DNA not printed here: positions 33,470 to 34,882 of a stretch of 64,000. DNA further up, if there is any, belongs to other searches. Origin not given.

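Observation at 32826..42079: Nine-gene operon coupling nucleoside salvage enzymes to a complete AtzD/AtzEG/AtzF-type ring-cleavage pathway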

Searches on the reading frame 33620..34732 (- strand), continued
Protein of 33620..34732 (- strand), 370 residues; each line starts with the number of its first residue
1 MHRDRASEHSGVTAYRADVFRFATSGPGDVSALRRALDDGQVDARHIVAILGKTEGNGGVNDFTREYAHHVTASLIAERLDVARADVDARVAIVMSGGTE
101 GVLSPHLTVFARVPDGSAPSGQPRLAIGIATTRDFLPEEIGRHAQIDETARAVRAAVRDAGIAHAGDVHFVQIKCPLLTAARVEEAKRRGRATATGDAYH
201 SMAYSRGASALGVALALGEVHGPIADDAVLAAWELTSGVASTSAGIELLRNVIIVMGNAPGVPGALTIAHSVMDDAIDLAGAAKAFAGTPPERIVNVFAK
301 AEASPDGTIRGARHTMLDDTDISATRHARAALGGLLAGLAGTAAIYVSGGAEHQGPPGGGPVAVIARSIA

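Call 43: search_solved_structures(query=L169:11815-12798:-, max_evalue=0.00001)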
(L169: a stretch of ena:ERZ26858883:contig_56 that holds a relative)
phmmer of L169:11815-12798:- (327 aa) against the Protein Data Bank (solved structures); distinct sequences matched with E-value up to 0.00001: 15.
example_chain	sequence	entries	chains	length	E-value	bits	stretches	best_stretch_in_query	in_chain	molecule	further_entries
7x0r_A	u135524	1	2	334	5.7e-50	173.5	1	1-295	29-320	Lbp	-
2fqw_A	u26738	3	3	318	3.3e-37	131.6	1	1-292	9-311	Membrane lipoprotein tmpC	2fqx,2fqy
6yab_AAA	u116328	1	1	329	2.7e-36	128.6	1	1-291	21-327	Lipoprotein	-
6ya3_C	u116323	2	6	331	2.8e-36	128.5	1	1-291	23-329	Lipoprotein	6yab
6y9u_A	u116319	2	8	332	2.8e-36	128.5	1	1-291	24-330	Lipoprotein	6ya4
6yab_DDD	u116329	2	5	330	3.4e-36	128.3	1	1-291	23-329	Lipoprotein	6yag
9q1u_A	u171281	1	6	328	9.2e-35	123.6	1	6-300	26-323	Basic membrane protein A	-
6shu_A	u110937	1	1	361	2e-29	106.1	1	6-292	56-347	Basic membrane protein D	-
4pev_A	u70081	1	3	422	2e-26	96.2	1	3-266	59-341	Membrane lipoprotein family protein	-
6pi5_A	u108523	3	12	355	1.5e-18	70.3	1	6-288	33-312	Atrazine periplasmic binding protein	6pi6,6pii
2hqb_A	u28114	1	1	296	9.7e-15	57.8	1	8-251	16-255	Transcriptional activator of comK gene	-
4iil_A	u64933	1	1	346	3.6e-14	56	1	53-291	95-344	Membrane lipoprotein TpN38(b)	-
4ycs_A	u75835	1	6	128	1.3e-11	47.6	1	1-112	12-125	Uncharacterized protein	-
4p98_A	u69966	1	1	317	8.8e-09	38.3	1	14-291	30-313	Extracellular solute-binding protein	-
3s99_A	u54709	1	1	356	2.4e-08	36.8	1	14-280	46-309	Basic membrane lipoprotein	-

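Call 48: search_solved_structures(query=window:33620-34732:-, max_evalue=1e-100, show_alignments=2)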
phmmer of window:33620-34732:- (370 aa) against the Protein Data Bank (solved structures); distinct sequences matched with E-value up to 1e-100: 4.
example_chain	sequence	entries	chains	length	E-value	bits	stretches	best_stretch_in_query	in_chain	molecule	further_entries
4bvq_A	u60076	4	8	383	7.6e-119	400.6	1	11-367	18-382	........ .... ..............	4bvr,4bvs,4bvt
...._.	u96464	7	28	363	9.1e-119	400.3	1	16-367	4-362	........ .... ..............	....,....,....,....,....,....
6dhj_A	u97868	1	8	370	1.1e-116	393.5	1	16-368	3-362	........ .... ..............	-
5t13_A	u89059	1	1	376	2.3e-114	385.8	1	16-368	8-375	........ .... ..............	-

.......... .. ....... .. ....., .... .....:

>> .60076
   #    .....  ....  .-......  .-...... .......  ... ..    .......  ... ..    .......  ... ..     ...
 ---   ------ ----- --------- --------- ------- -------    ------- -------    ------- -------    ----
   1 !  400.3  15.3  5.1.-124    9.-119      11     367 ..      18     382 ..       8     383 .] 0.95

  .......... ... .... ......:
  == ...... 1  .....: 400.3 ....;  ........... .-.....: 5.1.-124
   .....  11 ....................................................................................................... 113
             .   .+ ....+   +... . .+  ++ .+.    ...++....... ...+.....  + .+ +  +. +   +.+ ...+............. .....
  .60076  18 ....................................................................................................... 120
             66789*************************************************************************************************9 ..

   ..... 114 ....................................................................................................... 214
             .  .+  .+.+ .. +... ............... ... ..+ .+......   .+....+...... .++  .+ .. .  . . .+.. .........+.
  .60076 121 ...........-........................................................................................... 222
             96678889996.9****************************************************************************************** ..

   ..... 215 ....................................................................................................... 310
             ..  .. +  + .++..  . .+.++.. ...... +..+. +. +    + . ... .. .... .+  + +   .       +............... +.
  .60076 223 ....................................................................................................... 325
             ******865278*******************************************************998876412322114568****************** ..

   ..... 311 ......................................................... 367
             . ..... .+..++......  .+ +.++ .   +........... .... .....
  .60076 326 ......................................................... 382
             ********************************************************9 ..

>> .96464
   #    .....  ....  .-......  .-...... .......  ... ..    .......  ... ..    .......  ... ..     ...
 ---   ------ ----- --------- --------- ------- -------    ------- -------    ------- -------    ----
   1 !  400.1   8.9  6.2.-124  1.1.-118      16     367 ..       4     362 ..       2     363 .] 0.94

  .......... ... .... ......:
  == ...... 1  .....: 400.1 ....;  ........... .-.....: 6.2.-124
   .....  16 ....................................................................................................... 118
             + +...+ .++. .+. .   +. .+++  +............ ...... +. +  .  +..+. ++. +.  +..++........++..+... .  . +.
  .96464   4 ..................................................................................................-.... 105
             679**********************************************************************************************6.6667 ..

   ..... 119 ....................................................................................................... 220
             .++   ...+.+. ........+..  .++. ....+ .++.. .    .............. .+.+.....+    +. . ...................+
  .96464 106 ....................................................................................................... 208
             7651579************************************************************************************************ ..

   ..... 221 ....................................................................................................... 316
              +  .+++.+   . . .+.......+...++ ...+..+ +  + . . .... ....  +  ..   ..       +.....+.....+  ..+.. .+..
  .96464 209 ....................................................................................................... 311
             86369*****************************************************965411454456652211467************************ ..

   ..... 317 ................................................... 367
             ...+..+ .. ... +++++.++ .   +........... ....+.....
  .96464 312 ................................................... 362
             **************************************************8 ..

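Call 61: find_encoding_contigs(protein=P0010, flank=10000, max_places=2)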
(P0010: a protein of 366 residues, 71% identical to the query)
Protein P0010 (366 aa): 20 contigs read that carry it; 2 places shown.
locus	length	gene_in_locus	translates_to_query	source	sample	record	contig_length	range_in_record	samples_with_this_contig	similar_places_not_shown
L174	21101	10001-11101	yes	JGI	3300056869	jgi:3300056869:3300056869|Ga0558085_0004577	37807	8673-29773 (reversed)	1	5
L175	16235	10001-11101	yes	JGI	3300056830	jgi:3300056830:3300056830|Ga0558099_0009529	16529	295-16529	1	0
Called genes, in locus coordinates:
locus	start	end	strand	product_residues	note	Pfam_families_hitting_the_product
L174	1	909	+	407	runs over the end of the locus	PF00438:S-AdoMet_synt_N, PF02772:S-AdoMet_synt_M, PF02773:S-AdoMet_synt_C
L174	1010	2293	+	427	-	PF25371:DUF7884, PF02353:CMAS, PF13489:Methyltransf_23, PF08241:Methyltransf_11, PF08242:Methyltransf_12, PF13649:Methyltransf_25, PF13847:Methyltransf_31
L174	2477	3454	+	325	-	PF14226:DIOX_N, PF03171:2OG-FeII_Oxy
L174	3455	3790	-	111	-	PF01253:SUI1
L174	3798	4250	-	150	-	PF07883:Cupin_2, PF02311:AraC_binding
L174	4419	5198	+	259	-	PF01557:FAA_hydrolase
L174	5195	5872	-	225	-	PF00702:Hydrolase, PF12710:HAD, PF13344:Hydrolase_6 (faint), PF13419:HAD_2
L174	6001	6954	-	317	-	PF13379:NMT1_2, PF09084:NMT1, PF12974:Phosphonate-bd (weak), PF16868:NMT1_3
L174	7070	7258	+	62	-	PF13318:AtzG-like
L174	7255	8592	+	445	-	PF01425:Amidase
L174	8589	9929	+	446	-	PF01425:Amidase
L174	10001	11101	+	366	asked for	PF09663:Amido_AtzD_TrzD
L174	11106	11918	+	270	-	PF01048:PNP_UDP_1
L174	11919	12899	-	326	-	PF02608:Bmp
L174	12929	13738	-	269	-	PF00005:ABC_tran, PF13304:AAA_21 (faint)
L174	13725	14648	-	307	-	PF00528:BPD_transp_1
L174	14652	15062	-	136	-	PF01042:Ribonuc_L-PSP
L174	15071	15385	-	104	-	PF03795:YCII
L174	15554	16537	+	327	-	PF13379:NMT1_2, PF09084:NMT1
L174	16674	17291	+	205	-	PF00596:Aldolase_II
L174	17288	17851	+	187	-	PF03079:ARD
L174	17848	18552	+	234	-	PF00702:Hydrolase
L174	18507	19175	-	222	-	PF13189:Cytidylate_kin2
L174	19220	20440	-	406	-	PF05977:MFS_3, PF07690:MFS_1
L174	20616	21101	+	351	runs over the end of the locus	PF00072:Response_reg, PF13487:HD_5, PF01966:HD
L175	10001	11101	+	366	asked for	PF09663:Amido_AtzD_TrzD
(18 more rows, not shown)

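Call 62: find_encoding_contigs(protein=P0026, flank=10000, max_places=2)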
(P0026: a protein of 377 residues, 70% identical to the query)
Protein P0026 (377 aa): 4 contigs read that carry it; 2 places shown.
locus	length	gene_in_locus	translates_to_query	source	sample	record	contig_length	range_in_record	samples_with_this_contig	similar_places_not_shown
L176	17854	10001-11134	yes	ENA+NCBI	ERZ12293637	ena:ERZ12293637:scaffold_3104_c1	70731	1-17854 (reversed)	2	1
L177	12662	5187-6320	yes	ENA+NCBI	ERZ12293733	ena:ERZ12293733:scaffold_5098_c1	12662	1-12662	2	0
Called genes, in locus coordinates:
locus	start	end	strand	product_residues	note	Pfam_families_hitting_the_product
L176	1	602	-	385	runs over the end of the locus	PF02771:Acyl-CoA_dh_N, PF02770:Acyl-CoA_dh_M, PF00441:Acyl-CoA_dh_1, PF08028:Acyl-CoA_dh_2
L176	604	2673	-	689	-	PF13380:CoA_binding_2, PF13607:Succ_CoA_lig, PF13549:ATP-grasp_5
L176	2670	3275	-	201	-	PF04961:FTCD_C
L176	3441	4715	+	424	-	PF05221:AdoHcyase, PF02826:2-Hacid_dh_C, PF00670:AdoHcyase_NAD, PF07991:KARI_N (weak)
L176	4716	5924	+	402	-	PF00438:S-AdoMet_synt_N, PF02772:S-AdoMet_synt_M, PF02773:S-AdoMet_synt_C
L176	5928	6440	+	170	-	-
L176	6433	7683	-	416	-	PF13487:HD_5, PF01966:HD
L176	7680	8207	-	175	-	PF13668:Ferritin_2, PF14530:DUF4439 (weak)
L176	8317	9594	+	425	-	PF25371:DUF7884, PF02353:CMAS, PF13489:Methyltransf_23, PF08241:Methyltransf_11, PF08242:Methyltransf_12, PF13649:Methyltransf_25, PF13847:Methyltransf_31 (weak)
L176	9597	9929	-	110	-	PF01253:SUI1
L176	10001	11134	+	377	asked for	PF09663:Amido_AtzD_TrzD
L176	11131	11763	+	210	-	PF00596:Aldolase_II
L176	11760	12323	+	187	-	PF03079:ARD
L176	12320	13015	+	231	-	PF00702:Hydrolase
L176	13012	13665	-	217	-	PF13189:Cytidylate_kin2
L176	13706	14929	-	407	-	PF05977:MFS_3, PF07690:MFS_1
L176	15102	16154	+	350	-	PF00072:Response_reg, PF13487:HD_5, PF01966:HD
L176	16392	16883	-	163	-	-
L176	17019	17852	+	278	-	?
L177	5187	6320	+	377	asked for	PF09663:Amido_AtzD_TrzD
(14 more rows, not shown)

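Call 67: search_protein_families(library=pfam, proteins=[L001:3968-4645:-, L001:4676-5626:-, L002:17315-18217:-], max_evalue=0.01)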
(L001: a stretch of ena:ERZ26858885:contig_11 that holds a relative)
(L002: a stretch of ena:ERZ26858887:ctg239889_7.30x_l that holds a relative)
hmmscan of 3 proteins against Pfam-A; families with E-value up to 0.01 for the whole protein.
L001:3968-4645:- (225 aa): 4 families
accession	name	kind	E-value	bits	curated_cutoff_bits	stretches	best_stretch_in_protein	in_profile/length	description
PF00702.32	Hydrolase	-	2.4e-18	67.6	26.4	1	4-186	2-191/191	haloacid dehalogenase-like hydrolase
PF13419.12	HAD_2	-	3e-10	41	23.8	1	90-191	76-177/178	Haloacid dehalogenase-like hydrolase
PF13344.12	Hydrolase_6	-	0.0004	20.8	27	1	89-128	10-49/101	Haloacid dehalogenase-like hydrolase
PF12710.13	HAD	-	0.00085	20.2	27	1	6-139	1-130/189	haloacid dehalogenase-like hydrolase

L001:4676-5626:- (316 aa): 6 families
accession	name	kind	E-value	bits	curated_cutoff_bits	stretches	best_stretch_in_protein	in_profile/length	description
PF09084.16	NMT1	-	9.6e-23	81.6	20.5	1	52-242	16-210/216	NMT1/THI5 like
PF13379.11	NMT1_2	-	5.1e-22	79.3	24.7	1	27-250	2-247/252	NMT1-like family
PF16868.10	NMT1_3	-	1.1e-08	35.5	27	1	101-182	84-167/289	NMT1-like family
PF12974.12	Phosphonate-bd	-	2e-06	27.8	27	1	70-178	42-159/242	ABC transporter, phosphonate, periplasmic substrate-binding protein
PF04069.17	OpuAC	-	1.7e-05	25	21.2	1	61-232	33-224/257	Substrate binding domain of ABC-type glycine betaine transport system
PF14503.11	YhfZ_C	-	0.0071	16.2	35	0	72-178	57-160/236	YhfZ C-terminal domain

L002:17315-18217:- (300 aa): 1 family
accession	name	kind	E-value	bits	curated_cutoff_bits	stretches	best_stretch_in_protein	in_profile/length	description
PF05721.19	PhyH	-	1.6e-36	127.1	22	1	15-223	1-212/213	Phytanoyl-CoA dioxygenase (PhyH)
